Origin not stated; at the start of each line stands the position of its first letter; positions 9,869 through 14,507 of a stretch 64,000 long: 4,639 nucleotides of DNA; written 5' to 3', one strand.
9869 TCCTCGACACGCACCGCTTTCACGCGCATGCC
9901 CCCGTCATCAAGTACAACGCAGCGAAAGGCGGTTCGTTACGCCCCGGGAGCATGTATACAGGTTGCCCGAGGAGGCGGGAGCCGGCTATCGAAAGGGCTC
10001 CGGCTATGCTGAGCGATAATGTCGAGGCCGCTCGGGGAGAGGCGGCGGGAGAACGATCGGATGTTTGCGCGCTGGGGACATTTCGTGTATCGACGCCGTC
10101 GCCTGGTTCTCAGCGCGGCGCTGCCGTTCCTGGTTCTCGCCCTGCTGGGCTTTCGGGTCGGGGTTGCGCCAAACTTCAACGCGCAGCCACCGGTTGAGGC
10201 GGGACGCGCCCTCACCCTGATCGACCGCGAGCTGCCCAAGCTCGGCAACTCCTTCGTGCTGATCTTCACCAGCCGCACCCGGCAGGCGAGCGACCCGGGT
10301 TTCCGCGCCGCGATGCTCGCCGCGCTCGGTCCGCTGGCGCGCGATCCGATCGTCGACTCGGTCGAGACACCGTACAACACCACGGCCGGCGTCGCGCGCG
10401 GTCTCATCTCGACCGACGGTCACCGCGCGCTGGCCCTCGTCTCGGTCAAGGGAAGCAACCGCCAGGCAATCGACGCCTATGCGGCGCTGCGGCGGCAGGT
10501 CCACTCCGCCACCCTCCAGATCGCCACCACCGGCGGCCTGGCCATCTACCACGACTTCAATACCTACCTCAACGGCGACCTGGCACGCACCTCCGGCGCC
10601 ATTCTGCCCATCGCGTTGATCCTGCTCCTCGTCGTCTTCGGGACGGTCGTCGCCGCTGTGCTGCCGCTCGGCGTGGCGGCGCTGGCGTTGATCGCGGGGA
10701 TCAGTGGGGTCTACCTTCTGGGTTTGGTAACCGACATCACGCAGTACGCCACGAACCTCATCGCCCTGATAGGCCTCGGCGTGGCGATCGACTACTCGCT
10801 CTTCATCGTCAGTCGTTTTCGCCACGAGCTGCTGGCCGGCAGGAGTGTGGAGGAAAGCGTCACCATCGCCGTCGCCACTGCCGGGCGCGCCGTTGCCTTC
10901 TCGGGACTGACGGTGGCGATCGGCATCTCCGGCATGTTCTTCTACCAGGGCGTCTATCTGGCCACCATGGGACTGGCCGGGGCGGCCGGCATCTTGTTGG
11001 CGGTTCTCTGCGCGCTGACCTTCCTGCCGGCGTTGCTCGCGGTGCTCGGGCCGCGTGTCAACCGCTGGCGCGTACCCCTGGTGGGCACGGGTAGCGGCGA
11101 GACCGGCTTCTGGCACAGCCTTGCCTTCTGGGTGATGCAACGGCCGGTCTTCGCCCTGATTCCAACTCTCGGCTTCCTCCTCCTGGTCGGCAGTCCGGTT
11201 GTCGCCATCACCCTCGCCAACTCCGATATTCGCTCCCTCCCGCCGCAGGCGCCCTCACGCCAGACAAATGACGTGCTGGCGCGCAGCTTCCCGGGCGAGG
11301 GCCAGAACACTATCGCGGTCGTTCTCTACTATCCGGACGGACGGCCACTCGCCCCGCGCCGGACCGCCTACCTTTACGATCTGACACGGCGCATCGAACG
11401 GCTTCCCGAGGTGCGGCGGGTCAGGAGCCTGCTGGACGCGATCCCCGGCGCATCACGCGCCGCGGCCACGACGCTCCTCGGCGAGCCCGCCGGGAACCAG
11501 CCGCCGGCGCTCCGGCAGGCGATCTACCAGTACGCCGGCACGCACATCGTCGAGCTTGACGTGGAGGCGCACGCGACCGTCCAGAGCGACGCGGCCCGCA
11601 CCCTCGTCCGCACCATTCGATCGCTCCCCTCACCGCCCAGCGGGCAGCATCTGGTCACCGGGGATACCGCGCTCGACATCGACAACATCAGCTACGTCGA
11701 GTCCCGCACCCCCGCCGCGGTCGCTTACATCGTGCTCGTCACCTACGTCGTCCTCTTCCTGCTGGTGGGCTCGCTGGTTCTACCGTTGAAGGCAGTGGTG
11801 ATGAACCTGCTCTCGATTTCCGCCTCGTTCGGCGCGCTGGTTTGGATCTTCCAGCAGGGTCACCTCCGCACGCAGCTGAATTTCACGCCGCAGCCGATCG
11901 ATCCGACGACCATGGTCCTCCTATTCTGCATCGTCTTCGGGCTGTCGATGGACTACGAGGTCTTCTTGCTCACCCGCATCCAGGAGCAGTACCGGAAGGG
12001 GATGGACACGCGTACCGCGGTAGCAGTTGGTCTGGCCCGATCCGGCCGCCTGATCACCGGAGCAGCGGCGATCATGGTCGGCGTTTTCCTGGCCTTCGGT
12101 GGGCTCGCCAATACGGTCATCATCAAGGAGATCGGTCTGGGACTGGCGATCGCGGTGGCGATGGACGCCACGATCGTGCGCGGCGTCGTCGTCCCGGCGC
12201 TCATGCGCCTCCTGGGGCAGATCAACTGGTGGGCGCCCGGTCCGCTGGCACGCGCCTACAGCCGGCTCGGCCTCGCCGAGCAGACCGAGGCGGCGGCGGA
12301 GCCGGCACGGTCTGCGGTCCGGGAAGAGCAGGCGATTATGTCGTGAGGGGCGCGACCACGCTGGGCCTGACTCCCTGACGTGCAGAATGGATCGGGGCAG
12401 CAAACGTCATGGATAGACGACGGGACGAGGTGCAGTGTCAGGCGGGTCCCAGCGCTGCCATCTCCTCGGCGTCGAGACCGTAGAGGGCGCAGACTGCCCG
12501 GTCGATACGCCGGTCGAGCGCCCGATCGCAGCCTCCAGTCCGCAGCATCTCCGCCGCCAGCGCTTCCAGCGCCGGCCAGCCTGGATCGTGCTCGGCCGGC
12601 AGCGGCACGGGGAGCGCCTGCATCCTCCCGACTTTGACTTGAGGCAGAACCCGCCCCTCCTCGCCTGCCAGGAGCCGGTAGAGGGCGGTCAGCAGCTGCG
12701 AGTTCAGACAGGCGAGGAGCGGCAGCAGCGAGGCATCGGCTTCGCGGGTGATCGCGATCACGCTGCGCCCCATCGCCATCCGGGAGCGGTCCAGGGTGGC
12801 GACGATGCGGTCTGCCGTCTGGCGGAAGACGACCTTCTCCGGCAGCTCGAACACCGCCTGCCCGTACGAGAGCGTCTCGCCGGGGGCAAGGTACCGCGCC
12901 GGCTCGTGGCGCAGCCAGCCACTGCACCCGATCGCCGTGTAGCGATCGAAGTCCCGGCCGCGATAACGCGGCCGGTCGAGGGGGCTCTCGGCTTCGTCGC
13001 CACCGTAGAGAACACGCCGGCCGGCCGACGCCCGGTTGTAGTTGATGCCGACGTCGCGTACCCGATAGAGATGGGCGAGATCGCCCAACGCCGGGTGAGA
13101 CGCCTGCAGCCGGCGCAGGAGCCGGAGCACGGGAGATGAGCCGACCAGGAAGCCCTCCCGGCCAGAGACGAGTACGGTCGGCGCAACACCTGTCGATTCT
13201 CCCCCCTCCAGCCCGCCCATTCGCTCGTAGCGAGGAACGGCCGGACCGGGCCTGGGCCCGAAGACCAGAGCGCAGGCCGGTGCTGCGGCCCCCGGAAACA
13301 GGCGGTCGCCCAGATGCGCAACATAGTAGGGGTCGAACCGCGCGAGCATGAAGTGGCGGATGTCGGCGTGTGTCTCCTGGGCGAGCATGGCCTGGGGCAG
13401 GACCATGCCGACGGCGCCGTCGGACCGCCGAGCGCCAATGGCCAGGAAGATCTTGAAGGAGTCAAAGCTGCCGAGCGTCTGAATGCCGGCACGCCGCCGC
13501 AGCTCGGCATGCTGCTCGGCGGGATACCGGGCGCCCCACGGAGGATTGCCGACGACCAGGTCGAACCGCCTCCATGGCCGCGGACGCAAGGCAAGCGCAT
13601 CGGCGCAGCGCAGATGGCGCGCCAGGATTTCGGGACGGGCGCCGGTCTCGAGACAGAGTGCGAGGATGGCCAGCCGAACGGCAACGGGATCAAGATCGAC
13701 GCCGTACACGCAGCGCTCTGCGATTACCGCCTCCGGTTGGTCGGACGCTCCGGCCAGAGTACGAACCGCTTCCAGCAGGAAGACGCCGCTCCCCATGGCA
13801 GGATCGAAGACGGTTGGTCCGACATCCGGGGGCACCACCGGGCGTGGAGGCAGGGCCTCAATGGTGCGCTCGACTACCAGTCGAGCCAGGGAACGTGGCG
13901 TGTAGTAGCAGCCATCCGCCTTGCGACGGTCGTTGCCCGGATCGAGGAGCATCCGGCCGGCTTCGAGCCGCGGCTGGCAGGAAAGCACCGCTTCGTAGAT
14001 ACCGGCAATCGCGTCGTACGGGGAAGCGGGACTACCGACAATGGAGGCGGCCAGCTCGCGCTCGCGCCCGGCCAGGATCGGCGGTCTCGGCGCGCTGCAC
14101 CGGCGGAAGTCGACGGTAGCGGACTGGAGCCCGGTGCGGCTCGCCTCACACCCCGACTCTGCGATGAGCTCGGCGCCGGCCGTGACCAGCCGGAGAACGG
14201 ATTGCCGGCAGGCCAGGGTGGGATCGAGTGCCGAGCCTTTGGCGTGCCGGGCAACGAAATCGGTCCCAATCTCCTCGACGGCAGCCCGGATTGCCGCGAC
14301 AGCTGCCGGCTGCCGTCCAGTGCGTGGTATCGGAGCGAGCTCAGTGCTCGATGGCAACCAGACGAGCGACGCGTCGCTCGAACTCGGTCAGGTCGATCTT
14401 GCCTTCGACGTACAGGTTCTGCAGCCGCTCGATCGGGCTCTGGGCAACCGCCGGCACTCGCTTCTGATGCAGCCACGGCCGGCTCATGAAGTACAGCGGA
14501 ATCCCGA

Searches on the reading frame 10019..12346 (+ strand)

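Call 74: search_protein_families(library=pfam, proteins=[window:10019-12346:+], max_evalue=0.00001)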
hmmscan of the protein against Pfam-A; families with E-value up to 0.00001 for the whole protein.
window:10019-12346:+ (775 aa): 1 family
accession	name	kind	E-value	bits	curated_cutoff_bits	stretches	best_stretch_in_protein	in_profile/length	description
PF03176.21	MMPL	-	4.4e-89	299.1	20.5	2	63-377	11-331/333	MMPL family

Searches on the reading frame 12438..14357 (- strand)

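Call 74: search_protein_families(library=pfam, proteins=[window:12438-14357:-], max_evalue=0.00001)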
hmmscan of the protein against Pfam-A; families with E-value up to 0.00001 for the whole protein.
window:12438-14357:- (639 aa): 4 families
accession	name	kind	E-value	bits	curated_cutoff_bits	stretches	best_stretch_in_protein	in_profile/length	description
PF02384.22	N6_Mtase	-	9.8e-21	74.8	20.4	1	143-366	20-230/311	N-6 DNA Methylase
PF07669.17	Eco57I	-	3.1e-09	37.6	25.3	0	264-344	74-160/171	Eco57I restriction-modification methylase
PF12950.13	TaqI_C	-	1.2e-07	32.4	26.5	1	465-584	4-118/118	TaqI-like C-terminal specificity domain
PF01170.24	UPF0020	-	9.3e-06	25.9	22.3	0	180-283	29-140/197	RMKL-like, methyltransferase domain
